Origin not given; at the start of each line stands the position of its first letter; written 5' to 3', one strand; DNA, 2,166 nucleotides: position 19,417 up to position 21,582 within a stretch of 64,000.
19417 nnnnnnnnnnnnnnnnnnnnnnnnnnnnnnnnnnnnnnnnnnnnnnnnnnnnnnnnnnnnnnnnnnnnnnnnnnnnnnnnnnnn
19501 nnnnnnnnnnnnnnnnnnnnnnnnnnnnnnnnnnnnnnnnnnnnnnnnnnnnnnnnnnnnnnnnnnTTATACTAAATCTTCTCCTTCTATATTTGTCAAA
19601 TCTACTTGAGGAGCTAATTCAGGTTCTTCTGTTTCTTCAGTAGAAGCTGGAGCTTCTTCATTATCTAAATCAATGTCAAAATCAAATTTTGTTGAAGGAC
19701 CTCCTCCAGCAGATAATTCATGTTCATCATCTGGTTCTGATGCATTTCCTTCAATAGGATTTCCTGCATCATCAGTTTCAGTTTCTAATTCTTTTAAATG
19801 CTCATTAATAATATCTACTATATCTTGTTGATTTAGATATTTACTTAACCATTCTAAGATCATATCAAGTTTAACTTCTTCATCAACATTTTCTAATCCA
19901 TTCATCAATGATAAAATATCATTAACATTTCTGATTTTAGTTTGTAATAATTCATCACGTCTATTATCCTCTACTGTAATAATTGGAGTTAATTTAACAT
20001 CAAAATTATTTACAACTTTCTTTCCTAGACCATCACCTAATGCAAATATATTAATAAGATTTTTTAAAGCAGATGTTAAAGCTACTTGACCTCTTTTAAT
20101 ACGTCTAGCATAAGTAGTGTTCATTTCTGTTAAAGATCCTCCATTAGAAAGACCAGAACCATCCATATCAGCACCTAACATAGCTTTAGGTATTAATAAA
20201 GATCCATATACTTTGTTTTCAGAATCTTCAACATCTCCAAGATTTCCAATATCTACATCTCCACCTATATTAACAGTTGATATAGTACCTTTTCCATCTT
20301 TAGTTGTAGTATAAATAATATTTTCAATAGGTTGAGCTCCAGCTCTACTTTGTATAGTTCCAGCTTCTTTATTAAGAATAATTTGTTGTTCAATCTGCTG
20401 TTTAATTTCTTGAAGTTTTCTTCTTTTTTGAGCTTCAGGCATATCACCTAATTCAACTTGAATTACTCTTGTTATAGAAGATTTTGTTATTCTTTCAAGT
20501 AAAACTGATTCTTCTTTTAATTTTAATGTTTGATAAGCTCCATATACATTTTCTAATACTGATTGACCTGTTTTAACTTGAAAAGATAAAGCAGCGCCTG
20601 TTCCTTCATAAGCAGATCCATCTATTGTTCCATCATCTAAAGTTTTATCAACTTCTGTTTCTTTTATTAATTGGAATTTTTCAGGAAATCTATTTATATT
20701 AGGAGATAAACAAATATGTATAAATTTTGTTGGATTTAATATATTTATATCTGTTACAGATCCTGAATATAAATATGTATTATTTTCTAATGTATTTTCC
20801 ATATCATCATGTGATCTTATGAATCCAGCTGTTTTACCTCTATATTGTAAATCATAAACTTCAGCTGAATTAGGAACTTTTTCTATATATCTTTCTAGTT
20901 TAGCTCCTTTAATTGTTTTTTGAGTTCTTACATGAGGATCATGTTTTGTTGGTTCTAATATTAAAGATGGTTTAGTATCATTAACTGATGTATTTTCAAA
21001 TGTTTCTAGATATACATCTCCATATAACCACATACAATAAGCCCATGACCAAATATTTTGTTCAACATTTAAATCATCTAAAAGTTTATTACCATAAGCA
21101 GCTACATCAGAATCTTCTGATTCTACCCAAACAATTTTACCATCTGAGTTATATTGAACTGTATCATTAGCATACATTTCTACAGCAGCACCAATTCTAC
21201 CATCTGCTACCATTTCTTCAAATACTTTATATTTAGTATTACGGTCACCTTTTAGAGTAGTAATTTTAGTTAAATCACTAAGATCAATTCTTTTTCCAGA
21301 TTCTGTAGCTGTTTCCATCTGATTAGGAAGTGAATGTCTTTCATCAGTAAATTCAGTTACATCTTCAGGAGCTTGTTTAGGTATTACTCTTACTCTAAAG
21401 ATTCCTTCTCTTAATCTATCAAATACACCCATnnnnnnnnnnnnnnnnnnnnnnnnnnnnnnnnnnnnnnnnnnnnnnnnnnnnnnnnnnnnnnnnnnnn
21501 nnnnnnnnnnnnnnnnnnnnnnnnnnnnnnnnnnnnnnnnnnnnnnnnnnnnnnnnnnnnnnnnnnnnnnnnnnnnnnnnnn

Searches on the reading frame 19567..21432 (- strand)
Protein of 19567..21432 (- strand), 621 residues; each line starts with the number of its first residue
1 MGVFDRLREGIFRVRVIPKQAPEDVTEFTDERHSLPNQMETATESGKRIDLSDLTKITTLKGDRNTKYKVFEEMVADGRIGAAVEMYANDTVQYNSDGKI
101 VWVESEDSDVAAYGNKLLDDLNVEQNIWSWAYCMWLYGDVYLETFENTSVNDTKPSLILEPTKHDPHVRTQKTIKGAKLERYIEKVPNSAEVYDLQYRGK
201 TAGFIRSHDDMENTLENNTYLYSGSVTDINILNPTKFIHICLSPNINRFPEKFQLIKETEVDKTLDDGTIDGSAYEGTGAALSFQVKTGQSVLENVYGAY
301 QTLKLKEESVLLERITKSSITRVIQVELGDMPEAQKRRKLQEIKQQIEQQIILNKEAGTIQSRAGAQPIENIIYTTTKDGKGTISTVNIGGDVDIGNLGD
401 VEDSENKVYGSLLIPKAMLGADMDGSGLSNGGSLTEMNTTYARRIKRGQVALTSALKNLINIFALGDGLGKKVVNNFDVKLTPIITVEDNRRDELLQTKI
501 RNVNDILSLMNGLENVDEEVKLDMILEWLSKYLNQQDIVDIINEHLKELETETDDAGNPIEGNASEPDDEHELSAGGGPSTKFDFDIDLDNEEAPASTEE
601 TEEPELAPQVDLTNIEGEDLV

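Call 9: search_protein_families(library=phrogs, proteins=[window:19567-21432:-], max_evalue=0.00001)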
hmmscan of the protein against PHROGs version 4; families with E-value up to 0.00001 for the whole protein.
window:19567-21432:- (621 aa): 2 families
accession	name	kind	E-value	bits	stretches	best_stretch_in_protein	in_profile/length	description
phrog_213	-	head and packaging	9.5e-26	91.4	1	58-501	54-452/528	portal protein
phrog_1497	-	head and packaging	7.3e-13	49.2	1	287-515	252-480/549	portal protein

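Call 21: search_dna_similar(query=window:19567-21432:-, collection=phages, mode=protein, max_rows=25)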
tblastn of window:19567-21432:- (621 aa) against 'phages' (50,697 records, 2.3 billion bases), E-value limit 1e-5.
Records with a match: 196; places in all: 196; records where one place covers at least 80% of the query: 1.
Best place of each record, by identity: <60% 196.
By first word of the organism name: Escherichia 133; Shigella 13; Klebsiella 11; Erwinia 7; Flavobacterium 4; Yersinia 4; Bacillus 3; Edwardsiella 3; Enterobacteria 3; phage 2; and 9 more.
By host as written in the record: Escherichia coli 42; - 19; Escherichia coli O157:H7 13; Escherichia coli LF82 13; Escherichia coli str. K-12 substr. MG1655 5; Klebsiella pneumoniae 5; Escherichia coli K-12 MG1655 4; Shigella sonnei 4; and 60 more.
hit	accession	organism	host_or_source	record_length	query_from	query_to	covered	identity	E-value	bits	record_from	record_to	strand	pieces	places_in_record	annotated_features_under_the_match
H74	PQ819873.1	Streptococcus phage vB_SagM-GXN1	Streptococcus agalactiae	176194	49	543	80%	31.3%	1e-59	222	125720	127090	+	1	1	capsid assembly protein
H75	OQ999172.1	Listeria phage LIS04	Listeria innocua ATCC 51742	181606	2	538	86%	27.4%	1e-45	180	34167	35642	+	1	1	portal vertex protein of head | putative terminase large subunit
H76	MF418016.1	Bacillus phage vB_BceM-HSE3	Bacillus cereus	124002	47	525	77%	27.9%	2e-45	179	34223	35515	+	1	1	vertex protein of head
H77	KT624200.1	Bacillus phage SP-15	Bacillus subtilis W-23-S(r); Bacillus ...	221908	54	511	74%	26.4%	3e-49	191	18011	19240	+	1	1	portal vertex protein of head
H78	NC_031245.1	Bacillus phage SP-15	Bacillus subtilis W-23-S(r); Bacillus ...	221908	54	511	74%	26.4%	3e-49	191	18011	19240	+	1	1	portal vertex protein of head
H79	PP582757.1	Klebsiella phage vB_KM5a1-KLB31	Klebsiella sp. M5a1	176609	262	572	50%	22.8%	4e-6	56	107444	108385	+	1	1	portal protein | ribosome_binding_site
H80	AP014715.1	Edwardsiella phage PEi26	Edwardsiella ictaluri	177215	262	572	50%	22.8%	4e-6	56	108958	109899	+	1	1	20: portal vertex protein of head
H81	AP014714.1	Edwardsiella phage PEi20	Edwardsiella ictaluri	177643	262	572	50%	22.8%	4e-6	56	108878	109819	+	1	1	20: portal vertex protein of head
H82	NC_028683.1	Edwardsiella phage PEi20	Edwardsiella ictaluri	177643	262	572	50%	22.8%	4e-6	56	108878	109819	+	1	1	20: portal protein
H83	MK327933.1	Escherichia phage vB_EcoM_G2285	Escherichia coli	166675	303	566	43%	25.8%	1e-6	58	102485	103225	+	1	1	putative portal vertex protein (x2)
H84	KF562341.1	Escherichia phage vB_EcoM_PhAPEC2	Escherichia coli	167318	303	572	43%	24.6%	3e-7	60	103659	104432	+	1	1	portal vertex protein of head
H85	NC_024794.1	Escherichia phage vB_EcoM_PhAPEC2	Escherichia coli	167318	303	572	43%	24.6%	3e-7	60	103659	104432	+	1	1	portal protein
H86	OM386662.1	Escherichia phage vB_EcoM_ESCO47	Escherichia coli DH5a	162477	303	572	43%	24.6%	3e-7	60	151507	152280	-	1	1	portal protein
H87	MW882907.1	Escherichia phage vB_EcoM_SQ17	Escherichia coli O157:H7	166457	303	572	43%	24.6%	3e-7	60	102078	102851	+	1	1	portal vertex protein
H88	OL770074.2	Escherichia phage vB_EcoM-RPN187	Escherichia coli strain M187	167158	303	572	43%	24.6%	3e-7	60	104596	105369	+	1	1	portal protein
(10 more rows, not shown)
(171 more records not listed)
